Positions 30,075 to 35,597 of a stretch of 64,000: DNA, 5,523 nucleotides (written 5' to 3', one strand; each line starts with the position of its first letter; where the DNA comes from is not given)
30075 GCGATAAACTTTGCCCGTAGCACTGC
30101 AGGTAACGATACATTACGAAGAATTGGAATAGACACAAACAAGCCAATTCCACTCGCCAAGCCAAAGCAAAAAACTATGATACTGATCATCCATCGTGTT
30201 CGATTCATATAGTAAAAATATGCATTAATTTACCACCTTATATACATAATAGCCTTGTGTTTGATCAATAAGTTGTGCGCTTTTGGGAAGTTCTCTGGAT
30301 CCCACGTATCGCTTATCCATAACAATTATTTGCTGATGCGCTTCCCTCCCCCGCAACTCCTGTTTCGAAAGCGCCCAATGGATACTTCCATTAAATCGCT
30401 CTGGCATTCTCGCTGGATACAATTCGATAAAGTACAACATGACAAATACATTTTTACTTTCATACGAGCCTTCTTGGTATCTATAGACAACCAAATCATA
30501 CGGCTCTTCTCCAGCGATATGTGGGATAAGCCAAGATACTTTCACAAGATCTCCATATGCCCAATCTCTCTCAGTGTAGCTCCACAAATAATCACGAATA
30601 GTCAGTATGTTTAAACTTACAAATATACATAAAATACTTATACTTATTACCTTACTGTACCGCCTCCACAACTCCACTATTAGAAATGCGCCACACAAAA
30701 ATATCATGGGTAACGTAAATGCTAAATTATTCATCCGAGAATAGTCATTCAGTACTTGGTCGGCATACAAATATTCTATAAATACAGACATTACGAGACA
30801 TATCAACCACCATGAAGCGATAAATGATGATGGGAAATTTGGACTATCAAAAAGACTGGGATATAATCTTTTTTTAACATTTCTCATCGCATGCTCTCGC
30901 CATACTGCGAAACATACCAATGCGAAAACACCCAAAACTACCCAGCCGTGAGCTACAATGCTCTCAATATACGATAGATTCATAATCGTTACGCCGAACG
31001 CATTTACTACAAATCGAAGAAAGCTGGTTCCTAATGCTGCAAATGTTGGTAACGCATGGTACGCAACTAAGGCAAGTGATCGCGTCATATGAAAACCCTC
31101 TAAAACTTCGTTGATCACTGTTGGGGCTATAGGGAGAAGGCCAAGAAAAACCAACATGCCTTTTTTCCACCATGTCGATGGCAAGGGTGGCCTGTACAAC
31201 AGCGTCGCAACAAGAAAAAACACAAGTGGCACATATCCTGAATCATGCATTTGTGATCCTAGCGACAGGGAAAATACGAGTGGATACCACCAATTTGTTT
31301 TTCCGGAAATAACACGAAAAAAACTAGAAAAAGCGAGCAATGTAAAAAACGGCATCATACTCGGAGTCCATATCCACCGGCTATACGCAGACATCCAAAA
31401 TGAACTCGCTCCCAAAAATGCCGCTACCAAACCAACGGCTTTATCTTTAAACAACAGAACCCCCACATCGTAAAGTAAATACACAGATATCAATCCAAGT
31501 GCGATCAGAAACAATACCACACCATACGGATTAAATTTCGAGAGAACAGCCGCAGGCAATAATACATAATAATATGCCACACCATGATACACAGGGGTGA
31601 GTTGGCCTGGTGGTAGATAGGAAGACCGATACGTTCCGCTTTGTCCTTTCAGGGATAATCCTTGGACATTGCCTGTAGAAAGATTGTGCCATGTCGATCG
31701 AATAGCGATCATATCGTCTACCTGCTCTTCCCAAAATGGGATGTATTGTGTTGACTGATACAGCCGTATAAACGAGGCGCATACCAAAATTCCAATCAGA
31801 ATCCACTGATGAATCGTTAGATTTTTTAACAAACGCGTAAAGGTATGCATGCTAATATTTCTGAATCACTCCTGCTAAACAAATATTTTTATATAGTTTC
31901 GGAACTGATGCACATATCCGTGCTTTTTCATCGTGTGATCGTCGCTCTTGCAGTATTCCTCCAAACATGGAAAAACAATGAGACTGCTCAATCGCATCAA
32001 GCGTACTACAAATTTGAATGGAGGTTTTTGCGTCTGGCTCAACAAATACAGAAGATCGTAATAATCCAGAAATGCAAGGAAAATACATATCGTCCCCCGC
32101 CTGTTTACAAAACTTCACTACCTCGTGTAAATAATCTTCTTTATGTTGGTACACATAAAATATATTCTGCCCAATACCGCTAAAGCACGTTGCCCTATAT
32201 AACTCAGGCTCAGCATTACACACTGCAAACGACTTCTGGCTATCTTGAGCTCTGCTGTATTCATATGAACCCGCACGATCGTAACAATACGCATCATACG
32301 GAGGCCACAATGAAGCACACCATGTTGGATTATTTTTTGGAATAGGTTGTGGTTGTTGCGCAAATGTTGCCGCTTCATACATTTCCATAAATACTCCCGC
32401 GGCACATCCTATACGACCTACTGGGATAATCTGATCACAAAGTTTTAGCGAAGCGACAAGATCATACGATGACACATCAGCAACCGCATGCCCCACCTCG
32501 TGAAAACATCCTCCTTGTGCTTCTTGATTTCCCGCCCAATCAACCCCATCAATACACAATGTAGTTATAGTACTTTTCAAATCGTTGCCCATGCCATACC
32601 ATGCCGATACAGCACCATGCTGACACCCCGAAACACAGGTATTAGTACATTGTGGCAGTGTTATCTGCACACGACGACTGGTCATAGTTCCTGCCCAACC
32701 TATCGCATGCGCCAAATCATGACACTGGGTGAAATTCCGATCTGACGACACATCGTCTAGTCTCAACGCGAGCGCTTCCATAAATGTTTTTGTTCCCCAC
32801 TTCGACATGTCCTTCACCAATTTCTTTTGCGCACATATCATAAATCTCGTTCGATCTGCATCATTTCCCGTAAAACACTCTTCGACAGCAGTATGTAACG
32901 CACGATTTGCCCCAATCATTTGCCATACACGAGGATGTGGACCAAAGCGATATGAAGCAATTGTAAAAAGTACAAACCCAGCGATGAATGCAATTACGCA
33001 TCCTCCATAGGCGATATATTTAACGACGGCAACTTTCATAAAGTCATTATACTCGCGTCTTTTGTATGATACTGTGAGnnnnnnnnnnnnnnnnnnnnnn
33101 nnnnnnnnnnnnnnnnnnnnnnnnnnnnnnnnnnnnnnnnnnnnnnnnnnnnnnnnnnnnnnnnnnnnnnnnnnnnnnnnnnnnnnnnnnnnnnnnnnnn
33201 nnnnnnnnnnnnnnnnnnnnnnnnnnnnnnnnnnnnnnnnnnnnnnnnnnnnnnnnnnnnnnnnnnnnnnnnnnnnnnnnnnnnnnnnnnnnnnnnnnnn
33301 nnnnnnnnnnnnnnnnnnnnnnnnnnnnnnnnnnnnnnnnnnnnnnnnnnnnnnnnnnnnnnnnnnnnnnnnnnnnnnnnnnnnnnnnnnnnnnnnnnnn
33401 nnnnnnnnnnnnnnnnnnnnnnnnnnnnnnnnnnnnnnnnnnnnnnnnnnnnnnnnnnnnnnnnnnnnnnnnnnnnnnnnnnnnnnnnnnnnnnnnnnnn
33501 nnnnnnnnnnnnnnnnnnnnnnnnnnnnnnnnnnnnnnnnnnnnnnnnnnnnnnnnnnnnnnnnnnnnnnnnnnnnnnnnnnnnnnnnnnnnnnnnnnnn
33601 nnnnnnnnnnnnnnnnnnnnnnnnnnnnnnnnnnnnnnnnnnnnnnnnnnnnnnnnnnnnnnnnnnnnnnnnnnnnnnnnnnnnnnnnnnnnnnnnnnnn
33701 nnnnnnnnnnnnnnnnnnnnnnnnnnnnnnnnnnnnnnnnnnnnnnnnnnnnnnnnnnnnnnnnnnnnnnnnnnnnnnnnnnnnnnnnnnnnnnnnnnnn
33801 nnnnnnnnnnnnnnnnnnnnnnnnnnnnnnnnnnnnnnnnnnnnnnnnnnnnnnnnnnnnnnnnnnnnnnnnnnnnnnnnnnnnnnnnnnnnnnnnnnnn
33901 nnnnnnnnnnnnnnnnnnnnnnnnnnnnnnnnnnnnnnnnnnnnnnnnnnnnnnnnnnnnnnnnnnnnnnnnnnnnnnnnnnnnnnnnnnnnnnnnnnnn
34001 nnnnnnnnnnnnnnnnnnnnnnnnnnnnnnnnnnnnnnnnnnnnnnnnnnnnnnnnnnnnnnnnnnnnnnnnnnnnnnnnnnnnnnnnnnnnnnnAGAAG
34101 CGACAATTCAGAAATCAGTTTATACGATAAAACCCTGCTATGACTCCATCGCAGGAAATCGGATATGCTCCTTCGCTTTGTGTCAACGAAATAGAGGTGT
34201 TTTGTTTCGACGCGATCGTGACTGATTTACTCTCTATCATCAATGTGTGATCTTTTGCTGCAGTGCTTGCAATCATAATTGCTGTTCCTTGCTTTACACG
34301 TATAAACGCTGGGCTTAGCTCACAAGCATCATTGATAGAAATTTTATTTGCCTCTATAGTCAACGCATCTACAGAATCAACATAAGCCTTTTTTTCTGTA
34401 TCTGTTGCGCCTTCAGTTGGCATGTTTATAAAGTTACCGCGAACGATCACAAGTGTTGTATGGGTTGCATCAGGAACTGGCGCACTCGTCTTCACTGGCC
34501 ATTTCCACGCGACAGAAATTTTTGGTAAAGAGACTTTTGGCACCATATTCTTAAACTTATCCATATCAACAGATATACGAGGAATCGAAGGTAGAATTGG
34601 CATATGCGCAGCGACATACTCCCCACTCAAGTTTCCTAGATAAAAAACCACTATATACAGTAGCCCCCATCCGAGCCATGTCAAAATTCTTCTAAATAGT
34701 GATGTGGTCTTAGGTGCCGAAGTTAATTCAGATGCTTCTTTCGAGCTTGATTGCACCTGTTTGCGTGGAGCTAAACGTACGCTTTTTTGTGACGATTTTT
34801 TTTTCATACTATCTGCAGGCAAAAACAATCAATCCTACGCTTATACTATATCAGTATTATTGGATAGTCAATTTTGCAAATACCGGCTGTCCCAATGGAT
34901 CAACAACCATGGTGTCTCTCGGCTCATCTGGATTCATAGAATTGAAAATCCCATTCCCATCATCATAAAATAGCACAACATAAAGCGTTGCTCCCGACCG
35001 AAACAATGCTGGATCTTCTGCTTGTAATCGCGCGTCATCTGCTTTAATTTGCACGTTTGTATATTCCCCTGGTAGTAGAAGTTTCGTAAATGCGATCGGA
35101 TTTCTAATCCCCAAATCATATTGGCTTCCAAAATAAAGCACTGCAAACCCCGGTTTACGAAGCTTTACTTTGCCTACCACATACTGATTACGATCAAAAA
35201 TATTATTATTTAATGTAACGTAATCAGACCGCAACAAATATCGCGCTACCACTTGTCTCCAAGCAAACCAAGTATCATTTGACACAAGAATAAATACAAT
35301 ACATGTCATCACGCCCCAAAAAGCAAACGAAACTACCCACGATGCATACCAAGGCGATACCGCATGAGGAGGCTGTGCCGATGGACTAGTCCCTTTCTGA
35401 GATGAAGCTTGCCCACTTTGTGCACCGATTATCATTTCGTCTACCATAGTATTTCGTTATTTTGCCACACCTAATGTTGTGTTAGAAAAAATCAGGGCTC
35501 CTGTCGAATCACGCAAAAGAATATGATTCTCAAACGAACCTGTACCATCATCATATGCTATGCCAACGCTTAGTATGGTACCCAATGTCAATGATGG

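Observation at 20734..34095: Eleven tandem paralogs of an uncharacterised membrane-anchored Cys-pair / His-motif repeat protein family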

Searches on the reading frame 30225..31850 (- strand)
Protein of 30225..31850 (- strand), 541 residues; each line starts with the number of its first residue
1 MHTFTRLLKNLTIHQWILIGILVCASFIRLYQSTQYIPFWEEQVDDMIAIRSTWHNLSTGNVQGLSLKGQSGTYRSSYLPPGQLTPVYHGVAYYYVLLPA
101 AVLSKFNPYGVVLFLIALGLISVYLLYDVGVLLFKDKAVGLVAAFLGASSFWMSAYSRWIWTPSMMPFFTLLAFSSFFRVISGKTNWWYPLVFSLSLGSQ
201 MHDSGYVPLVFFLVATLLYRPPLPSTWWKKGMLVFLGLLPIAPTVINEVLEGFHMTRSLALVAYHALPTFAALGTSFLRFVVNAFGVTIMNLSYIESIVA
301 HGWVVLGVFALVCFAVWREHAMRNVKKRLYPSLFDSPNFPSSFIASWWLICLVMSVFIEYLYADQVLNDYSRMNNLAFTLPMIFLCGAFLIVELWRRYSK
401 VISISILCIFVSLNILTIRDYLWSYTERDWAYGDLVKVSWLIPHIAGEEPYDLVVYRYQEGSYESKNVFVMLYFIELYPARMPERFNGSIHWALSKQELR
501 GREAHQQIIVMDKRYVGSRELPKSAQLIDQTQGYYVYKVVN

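Call 10: search_protein_families(library=pfam, proteins=[window:30225-31850:-], max_evalue=0.01)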
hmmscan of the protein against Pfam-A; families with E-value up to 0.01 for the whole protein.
window:30225-31850:- (541 aa): 1 family
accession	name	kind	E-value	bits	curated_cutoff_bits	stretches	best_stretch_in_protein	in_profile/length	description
PF13231.12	PMT_2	-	0.00017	22.3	26.1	1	96-245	9-158/160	Dolichyl-phosphate-mannose-protein mannosyltransferase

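Call 69: search_protein_families(library=padloc, proteins=[window:30225-31850:-], max_evalue=0.01)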
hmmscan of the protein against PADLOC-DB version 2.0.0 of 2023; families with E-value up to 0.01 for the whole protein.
window:30225-31850:- (541 aa): 0 families

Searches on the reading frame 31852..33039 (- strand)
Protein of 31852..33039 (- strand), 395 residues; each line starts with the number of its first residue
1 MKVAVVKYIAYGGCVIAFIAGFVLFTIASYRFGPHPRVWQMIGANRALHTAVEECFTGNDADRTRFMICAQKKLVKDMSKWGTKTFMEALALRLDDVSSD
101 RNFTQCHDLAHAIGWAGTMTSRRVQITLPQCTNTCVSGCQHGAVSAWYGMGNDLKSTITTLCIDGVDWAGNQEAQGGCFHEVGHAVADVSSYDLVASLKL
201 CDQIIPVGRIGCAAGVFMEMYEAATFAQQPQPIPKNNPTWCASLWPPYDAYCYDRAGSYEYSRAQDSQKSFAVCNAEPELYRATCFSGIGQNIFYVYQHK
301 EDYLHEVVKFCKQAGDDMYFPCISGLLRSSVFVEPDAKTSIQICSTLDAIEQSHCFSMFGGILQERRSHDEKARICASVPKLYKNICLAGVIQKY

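Call 3: search_protein_families(library=pfam, proteins=[window:31852-33039:-], max_evalue=1)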
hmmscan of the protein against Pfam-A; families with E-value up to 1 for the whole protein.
window:31852-33039:- (395 aa): 1 family
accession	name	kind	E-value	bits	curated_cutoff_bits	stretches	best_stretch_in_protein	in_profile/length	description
PF04298.18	Zn_peptidase_2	-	0.31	11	27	1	179-222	92-132/218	Putative neutral zinc metallopeptidase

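Call 4: search_protein_families(library=ncbifam, proteins=[window:31852-33039:-], max_evalue=1)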
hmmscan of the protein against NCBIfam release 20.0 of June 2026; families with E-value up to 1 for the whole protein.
window:31852-33039:- (395 aa): 0 families

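Call 69: search_protein_families(library=padloc, proteins=[window:31852-33039:-], max_evalue=0.01)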
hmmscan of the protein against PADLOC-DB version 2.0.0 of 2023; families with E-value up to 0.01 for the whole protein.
window:31852-33039:- (395 aa): 0 families

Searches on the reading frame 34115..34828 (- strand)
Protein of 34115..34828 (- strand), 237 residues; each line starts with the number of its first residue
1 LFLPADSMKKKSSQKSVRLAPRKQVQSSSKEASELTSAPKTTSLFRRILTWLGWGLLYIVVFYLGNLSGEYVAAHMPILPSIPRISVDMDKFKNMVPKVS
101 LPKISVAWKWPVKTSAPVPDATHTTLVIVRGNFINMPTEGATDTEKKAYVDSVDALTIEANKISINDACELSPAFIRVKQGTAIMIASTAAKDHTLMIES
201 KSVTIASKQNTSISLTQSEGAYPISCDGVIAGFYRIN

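Call 10: search_protein_families(library=pfam, proteins=[window:34115-34828:-], max_evalue=0.01)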
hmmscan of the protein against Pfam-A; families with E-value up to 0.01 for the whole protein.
window:34115-34828:- (237 aa): 0 families

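Call 69: search_protein_families(library=padloc, proteins=[window:34115-34828:-], max_evalue=0.01)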
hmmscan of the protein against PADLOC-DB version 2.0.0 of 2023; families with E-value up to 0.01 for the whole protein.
window:34115-34828:- (237 aa): 0 families

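Call 73: search_protein_families(library=ncbifam, proteins=[window:34115-34828:-], max_evalue=0.1)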
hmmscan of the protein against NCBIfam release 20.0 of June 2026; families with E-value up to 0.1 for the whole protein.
window:34115-34828:- (237 aa): 1 family
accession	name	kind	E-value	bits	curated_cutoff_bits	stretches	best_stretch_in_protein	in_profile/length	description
TIGR03318.1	YdfZ_fam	hypoth_equivalog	0.059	13.9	49.7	0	128-170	11-53/65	putative selenium delivery protein YdfZ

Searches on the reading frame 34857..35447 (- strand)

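Call 10: search_protein_families(library=pfam, proteins=[window:34857-35447:-], max_evalue=0.01)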
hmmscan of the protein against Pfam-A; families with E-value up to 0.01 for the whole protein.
window:34857-35447:- (196 aa): 2 families
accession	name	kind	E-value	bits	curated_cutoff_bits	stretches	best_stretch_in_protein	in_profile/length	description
PF23951.1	DUF7282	-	5.3e-07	30.2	27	1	77-194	3-110/112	Domain of unknown function (DUF7282)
PF16054.10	TMEM72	-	0.0081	16.7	29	0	37-75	9-47/135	Transmembrane protein family 72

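Call 69: search_protein_families(library=padloc, proteins=[window:34857-35447:-], max_evalue=0.01)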
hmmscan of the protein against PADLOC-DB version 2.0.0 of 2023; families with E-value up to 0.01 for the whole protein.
window:34857-35447:- (196 aa): 0 families
